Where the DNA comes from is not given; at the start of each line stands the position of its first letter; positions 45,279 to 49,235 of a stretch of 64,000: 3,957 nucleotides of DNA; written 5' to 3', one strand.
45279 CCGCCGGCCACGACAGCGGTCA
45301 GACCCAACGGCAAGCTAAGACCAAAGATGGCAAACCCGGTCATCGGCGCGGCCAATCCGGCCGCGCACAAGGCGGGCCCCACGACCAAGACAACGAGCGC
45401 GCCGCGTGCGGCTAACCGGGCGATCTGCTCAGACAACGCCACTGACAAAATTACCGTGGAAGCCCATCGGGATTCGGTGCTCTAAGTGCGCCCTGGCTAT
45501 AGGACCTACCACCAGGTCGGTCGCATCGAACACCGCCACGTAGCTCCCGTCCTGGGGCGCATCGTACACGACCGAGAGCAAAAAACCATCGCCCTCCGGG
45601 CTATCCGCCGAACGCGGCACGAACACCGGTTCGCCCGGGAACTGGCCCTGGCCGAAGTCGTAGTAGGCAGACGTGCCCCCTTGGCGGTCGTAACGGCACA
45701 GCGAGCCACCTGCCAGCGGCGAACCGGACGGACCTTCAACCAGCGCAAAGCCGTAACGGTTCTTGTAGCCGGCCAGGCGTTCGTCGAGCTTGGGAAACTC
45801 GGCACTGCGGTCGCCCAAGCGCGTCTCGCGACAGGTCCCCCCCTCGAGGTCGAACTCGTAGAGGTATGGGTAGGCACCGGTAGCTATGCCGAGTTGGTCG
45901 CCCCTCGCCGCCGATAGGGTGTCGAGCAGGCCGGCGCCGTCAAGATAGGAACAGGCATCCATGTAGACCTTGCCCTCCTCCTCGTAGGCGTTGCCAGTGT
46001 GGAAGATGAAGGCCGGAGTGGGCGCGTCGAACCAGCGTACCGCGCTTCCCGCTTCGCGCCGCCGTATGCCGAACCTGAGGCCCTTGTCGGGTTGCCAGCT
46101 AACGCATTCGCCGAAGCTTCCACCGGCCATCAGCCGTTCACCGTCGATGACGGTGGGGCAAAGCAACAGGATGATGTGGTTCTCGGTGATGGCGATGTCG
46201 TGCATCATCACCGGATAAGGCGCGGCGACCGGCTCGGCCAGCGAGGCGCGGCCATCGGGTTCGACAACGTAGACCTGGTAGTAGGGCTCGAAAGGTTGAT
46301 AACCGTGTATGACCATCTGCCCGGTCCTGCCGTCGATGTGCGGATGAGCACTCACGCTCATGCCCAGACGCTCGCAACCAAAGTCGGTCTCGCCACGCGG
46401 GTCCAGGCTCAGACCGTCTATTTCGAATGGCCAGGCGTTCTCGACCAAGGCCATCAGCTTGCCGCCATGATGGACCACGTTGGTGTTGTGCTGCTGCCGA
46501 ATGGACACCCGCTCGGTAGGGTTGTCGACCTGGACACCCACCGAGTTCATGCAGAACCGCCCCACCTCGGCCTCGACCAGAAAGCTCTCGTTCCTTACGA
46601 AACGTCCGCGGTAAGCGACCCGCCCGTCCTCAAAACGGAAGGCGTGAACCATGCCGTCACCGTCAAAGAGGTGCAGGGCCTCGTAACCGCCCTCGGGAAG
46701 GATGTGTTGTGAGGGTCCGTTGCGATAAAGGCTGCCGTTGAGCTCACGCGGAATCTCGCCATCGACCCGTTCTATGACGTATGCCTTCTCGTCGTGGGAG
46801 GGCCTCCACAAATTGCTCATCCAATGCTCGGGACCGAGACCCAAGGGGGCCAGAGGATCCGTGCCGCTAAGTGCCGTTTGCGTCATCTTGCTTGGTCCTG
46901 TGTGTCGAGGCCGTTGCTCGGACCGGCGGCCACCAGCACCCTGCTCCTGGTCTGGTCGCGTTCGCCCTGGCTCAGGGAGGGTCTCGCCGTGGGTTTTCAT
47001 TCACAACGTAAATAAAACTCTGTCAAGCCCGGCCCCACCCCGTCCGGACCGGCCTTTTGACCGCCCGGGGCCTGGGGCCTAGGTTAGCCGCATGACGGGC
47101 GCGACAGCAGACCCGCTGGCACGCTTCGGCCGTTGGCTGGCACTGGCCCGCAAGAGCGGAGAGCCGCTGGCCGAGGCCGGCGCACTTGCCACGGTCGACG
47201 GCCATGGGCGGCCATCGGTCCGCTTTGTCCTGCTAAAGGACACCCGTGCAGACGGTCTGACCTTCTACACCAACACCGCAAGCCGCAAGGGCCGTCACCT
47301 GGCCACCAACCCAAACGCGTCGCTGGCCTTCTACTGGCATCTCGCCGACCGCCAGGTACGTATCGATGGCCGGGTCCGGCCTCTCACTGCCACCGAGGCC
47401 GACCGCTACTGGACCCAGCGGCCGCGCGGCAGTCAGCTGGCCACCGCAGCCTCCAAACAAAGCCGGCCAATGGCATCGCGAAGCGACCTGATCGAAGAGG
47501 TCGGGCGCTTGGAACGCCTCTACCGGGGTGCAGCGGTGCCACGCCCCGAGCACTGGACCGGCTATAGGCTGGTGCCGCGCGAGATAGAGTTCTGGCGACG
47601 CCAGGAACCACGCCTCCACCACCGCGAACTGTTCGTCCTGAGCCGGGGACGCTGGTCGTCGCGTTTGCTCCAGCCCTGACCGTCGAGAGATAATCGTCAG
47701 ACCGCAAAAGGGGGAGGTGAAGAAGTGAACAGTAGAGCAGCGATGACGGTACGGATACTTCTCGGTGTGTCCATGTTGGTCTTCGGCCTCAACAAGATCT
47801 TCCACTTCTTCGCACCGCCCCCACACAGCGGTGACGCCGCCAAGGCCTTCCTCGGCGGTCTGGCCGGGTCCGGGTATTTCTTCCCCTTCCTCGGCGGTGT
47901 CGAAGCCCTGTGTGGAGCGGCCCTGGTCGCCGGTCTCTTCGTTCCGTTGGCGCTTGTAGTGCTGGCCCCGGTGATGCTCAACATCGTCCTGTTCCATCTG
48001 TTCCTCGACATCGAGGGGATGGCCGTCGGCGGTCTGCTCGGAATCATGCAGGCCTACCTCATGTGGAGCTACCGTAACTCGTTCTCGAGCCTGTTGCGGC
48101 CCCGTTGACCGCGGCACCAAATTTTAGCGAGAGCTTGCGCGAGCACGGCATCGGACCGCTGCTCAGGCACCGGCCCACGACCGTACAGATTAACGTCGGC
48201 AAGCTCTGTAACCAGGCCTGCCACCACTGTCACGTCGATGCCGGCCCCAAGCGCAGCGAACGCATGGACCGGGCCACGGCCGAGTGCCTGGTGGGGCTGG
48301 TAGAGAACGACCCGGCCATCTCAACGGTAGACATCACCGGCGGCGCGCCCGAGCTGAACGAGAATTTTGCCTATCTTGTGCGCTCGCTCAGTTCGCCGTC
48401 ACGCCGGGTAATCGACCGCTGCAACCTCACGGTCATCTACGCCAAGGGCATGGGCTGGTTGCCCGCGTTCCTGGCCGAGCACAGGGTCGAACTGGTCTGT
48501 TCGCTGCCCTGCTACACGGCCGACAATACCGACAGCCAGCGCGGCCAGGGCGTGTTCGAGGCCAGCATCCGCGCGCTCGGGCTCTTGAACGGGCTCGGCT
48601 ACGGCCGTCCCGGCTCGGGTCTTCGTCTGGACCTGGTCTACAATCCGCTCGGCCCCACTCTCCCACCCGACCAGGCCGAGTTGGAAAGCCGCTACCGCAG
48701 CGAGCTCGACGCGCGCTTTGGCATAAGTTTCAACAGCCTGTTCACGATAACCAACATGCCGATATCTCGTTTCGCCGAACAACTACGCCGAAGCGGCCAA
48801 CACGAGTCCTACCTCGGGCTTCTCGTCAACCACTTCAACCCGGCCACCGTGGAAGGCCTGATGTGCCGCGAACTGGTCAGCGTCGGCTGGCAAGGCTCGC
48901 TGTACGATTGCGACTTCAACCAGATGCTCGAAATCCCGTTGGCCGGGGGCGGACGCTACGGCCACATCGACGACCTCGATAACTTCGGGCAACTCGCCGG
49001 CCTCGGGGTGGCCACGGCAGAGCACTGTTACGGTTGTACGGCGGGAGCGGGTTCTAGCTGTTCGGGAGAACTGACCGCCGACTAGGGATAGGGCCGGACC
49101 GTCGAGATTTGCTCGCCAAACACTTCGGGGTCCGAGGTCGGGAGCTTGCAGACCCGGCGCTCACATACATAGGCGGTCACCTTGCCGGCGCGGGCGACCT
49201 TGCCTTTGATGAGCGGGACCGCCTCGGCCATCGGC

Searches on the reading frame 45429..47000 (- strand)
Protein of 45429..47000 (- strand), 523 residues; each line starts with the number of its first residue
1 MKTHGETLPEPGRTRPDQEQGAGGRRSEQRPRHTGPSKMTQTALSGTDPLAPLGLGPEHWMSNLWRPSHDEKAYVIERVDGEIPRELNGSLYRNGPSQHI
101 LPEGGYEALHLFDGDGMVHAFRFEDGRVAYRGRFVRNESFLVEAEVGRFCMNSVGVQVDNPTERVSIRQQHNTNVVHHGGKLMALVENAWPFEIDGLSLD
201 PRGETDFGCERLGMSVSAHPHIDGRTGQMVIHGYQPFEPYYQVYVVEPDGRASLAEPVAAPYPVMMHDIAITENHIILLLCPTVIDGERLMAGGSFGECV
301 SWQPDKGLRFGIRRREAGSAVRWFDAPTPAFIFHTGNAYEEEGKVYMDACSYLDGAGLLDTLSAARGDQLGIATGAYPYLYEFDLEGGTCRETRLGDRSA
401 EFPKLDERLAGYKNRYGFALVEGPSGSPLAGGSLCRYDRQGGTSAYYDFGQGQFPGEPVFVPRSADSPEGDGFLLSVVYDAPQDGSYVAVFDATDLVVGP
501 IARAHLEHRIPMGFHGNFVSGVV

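Call 9: search_protein_families(library=pfam, proteins=[window:45429-47000:-], max_evalue=0.00001)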
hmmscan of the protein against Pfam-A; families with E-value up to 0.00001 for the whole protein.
window:45429-47000:- (523 aa): 1 family
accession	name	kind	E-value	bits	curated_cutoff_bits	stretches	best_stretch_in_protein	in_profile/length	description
PF03055.21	RPE65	-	5.2e-123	412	27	1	67-520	3-469/469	Retinal pigment epithelial membrane protein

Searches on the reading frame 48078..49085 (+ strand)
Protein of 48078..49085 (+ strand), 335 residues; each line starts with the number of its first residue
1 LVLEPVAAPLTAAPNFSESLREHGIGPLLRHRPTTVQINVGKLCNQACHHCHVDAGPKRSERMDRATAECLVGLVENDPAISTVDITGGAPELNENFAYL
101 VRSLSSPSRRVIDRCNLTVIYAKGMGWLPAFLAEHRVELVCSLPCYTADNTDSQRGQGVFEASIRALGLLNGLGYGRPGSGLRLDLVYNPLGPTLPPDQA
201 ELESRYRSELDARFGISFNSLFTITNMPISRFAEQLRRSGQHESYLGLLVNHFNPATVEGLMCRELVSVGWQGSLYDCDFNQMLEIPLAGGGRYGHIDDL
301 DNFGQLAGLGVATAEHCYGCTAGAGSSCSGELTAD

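Call 9: search_protein_families(library=pfam, proteins=[window:48078-49085:+], max_evalue=0.00001)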
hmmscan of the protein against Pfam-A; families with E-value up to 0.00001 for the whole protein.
window:48078-49085:+ (335 aa): 2 families
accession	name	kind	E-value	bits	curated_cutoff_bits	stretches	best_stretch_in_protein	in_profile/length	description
PF12345.13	DUF3641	-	1.3e-53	181.1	24.9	1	195-330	1-133/134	Protein of unknown function (DUF3641)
PF04055.27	Radical_SAM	-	1.7e-06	28.8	29.5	0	38-106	1-71/166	Radical SAM superfamily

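Call 18: search_protein_families(library=ncbifam, proteins=[window:48078-49085:+], max_evalue=0.00001)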
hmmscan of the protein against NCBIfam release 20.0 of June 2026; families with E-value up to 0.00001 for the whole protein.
window:48078-49085:+ (335 aa): 4 families
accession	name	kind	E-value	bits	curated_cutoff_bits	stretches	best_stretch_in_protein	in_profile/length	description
TIGR04167.1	rSAM_SeCys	equivalog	4.4e-127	423.5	300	1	30-332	4-303/303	arsenosugar biosynthesis radical SAM (seleno)protein ArsS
TIGR04078.1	rSAM_yydG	equivalog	2.8e-08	33.6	300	1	35-99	2-66/309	YydG family radical SAM peptide epimerase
TIGR03962.1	mycofact_rSAM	equivalog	2.7e-07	30.1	265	1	37-175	15-149/339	mycofactocin radical SAM maturase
NF050035.1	rSAM_WgK_link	exception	5.7e-07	28.9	650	1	31-167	6-140/367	radical SAM/SPASM peptide maturase WgkB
